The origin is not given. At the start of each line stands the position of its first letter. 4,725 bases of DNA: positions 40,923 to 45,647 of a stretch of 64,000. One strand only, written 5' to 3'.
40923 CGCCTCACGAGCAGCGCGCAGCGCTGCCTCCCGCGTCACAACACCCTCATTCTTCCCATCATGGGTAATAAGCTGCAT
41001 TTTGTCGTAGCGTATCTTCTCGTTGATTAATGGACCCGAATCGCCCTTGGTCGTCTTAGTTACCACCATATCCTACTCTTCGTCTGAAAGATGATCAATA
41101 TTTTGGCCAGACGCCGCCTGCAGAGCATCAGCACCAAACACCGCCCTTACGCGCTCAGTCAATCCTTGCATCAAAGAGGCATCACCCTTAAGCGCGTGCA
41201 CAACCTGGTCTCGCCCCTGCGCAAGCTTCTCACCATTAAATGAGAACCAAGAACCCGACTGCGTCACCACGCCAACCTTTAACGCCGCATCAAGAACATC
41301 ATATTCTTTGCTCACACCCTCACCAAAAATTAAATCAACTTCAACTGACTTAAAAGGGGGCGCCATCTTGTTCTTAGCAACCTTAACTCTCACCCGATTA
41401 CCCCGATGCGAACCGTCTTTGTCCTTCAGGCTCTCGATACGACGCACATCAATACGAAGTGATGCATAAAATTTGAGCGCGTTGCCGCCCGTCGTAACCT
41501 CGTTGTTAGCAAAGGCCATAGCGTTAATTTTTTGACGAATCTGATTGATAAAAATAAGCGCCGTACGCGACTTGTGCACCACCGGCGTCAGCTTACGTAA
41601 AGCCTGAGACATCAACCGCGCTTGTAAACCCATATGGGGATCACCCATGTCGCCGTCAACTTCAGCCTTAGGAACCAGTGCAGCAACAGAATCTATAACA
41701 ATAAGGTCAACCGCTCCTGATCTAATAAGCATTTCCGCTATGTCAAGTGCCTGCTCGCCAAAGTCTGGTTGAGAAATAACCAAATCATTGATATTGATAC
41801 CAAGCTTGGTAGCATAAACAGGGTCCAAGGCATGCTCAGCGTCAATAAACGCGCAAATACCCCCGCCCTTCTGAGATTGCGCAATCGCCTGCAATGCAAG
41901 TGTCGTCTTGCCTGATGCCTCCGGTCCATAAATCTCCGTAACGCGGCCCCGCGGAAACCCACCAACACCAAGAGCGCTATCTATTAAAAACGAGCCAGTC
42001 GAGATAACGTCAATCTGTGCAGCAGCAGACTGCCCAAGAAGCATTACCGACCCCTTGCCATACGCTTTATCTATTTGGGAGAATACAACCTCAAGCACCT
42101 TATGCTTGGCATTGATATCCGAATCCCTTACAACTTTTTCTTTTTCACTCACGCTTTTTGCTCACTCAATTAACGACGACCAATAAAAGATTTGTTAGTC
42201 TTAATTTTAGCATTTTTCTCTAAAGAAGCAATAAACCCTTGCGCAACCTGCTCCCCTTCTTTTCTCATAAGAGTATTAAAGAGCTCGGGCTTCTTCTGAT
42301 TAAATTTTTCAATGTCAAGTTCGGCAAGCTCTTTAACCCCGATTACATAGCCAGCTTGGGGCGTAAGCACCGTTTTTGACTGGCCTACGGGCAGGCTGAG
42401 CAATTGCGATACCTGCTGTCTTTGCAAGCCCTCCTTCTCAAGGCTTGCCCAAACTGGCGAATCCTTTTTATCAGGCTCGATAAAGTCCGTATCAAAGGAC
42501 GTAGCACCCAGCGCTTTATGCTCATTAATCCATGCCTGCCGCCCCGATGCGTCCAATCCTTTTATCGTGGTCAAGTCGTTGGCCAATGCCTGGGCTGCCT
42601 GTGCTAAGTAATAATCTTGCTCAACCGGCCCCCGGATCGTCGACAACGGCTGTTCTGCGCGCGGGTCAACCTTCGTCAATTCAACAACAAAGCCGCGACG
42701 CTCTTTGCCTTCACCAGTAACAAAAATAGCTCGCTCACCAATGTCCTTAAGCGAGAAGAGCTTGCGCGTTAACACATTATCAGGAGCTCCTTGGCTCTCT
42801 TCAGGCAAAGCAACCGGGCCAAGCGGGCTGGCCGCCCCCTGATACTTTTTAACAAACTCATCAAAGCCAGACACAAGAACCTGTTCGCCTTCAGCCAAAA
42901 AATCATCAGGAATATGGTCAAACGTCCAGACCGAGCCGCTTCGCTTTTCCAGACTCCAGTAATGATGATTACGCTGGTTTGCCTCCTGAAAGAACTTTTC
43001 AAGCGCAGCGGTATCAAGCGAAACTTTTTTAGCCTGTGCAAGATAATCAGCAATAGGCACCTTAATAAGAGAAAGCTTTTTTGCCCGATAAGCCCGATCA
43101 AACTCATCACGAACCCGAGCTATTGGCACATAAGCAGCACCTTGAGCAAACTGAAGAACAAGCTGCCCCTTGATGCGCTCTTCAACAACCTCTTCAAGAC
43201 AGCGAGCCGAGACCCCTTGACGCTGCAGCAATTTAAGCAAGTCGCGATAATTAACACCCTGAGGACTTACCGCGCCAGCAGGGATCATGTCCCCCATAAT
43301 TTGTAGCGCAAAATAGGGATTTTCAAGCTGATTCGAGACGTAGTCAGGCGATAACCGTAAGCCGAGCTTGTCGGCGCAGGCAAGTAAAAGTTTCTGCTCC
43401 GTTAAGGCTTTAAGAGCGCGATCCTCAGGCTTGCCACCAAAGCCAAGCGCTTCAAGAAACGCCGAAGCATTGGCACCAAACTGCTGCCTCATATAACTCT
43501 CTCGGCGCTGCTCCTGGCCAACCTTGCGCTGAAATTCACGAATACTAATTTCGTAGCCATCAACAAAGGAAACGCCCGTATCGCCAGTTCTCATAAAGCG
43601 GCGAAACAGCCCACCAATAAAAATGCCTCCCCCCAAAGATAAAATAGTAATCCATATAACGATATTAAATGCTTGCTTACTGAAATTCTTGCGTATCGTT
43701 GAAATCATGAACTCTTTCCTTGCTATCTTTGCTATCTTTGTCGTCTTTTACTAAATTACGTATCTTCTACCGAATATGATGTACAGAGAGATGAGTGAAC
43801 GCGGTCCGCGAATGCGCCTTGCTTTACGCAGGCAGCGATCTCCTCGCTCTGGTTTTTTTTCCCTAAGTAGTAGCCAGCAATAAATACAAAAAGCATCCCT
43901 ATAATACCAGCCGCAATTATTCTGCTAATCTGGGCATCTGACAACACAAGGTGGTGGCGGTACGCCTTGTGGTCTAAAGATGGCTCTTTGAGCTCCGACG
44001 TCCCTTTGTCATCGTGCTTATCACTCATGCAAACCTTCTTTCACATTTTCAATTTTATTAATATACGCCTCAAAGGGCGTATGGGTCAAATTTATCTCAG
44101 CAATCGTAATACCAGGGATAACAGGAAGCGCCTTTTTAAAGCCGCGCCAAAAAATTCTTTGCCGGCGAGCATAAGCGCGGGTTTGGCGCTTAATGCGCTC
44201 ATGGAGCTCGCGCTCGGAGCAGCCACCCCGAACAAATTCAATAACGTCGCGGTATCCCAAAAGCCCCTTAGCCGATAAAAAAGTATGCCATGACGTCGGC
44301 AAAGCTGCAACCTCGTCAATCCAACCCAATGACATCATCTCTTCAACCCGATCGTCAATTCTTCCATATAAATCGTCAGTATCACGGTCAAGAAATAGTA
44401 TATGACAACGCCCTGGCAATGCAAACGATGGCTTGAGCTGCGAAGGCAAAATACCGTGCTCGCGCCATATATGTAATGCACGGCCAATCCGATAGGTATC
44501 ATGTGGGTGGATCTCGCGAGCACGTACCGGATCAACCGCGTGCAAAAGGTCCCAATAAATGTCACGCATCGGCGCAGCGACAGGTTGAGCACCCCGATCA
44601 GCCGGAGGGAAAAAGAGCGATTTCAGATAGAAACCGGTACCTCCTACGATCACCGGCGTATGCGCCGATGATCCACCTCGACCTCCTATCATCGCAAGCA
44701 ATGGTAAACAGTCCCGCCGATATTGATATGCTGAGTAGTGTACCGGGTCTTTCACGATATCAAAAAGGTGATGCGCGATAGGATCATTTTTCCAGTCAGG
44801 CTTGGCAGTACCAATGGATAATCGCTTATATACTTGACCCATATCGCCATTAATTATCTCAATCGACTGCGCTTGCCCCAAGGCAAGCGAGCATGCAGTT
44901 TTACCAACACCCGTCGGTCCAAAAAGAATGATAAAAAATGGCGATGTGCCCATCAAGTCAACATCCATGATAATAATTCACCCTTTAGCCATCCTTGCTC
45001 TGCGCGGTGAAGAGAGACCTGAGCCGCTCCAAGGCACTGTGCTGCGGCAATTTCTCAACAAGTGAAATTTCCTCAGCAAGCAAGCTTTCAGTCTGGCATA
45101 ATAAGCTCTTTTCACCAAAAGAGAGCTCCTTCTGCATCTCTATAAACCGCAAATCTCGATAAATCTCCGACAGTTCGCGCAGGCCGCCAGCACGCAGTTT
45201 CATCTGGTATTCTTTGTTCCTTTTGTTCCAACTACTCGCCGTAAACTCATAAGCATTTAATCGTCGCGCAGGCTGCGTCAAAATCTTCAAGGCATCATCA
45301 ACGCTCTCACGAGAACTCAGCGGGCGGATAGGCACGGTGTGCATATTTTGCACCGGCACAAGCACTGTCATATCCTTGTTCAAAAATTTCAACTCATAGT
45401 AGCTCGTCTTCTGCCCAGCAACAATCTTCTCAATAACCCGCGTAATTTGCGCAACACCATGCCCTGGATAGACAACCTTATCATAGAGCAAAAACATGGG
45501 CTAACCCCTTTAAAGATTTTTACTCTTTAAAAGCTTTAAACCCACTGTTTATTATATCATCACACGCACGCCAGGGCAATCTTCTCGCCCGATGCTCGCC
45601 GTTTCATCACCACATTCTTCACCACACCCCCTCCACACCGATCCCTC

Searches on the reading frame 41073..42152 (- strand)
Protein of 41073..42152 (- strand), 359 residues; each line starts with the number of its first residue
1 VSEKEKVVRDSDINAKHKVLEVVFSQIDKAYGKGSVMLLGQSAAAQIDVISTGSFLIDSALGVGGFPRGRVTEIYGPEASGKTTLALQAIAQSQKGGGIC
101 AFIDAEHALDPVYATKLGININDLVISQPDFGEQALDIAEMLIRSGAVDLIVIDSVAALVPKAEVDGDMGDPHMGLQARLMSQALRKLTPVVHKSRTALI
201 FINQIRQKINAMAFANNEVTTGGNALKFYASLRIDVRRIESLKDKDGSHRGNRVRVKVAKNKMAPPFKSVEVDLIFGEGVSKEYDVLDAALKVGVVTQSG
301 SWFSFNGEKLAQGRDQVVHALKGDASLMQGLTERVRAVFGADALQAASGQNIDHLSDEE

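Call 28: search_protein_families(library=pfam, proteins=[window:41073-42152:-], max_evalue=0.00001)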
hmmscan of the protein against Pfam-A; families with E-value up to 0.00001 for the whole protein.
window:41073-42152:- (359 aa): 4 families
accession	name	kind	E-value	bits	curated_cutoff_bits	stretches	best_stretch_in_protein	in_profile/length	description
PF00154.27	RecA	-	8.5e-128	425.7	27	1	18-281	1-262/262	recA bacterial DNA recombination protein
PF21096.2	RecA_C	-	2.5e-15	56.8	27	1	285-338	2-55/57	RecA C-terminal domain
PF08423.17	Rad51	-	7.7e-11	42.2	22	1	49-238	7-211/244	Rad51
PF06745.19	ATPase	-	6.8e-07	29.3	26.6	1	56-124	7-77/231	KaiC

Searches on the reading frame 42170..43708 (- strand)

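Call 28: search_protein_families(library=pfam, proteins=[window:42170-43708:-], max_evalue=0.00001)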
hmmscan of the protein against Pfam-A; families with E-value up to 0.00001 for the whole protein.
window:42170-43708:- (512 aa): 2 families
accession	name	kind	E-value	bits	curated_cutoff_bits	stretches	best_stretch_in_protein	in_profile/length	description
PF13624.11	SurA_N_3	-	9.2e-13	48.8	27.2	1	1-130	1-119/162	SurA-like N-terminal domain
PF13623.11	SurA_N_2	-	1.3e-10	41.7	28.5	1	4-130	3-121/145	SurA-like N-terminal domain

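Call 29: search_protein_families(library=ncbifam, proteins=[window:42170-43708:-], max_evalue=0.01)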
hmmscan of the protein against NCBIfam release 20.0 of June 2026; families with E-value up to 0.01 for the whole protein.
window:42170-43708:- (512 aa): 2 families
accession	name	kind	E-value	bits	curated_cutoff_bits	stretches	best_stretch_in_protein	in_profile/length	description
NF008054.0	PRK10788.1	equivalog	0.00021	20.1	493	1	1-129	1-122/626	peptidylprolyl isomerase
NF000809.0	PRK00059.1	equivalog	0.006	16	303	0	428-506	253-332/336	peptidylprolyl isomerase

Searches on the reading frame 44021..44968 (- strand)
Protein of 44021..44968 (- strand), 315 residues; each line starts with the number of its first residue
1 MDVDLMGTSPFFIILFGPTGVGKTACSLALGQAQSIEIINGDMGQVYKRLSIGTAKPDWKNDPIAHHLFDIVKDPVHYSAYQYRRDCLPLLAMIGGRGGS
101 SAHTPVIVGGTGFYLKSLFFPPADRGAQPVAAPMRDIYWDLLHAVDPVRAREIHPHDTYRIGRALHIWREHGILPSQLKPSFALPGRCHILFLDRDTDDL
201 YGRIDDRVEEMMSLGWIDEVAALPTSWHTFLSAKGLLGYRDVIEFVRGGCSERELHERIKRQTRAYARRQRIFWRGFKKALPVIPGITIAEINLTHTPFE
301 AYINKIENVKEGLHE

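Call 28: search_protein_families(library=pfam, proteins=[window:44021-44968:-], max_evalue=0.00001)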
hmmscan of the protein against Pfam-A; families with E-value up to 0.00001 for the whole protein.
window:44021-44968:- (315 aa): 2 families
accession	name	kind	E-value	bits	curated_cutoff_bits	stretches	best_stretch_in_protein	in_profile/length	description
PF01715.23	IPPT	-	2.5e-50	171.9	23.6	1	45-275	1-241/243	IPP transferase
PF01745.22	IPT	-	4.8e-07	29.9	20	0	14-57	5-48/233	Isopentenyl transferase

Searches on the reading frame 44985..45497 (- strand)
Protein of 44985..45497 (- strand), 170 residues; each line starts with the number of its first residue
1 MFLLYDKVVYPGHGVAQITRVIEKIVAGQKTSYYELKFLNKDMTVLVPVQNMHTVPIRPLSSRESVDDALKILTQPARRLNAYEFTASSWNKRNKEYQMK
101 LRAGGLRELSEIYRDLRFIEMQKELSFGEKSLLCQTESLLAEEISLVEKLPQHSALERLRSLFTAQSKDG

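Call 77: search_protein_families(library=pfam, proteins=[window:44985-45497:-], max_evalue=0.001)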
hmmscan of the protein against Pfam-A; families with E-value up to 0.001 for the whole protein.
window:44985-45497:- (170 aa): 2 families
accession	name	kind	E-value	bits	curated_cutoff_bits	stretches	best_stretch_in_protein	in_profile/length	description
PF21095.3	CarD_C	-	1.4e-17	63.9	23.1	1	86-159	13-86/87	CarD, C-terminal domain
PF02559.22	CarD_TRCF_RID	-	2.8e-13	50.1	23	1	6-60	5-56/57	CarD-like/TRCF RID domain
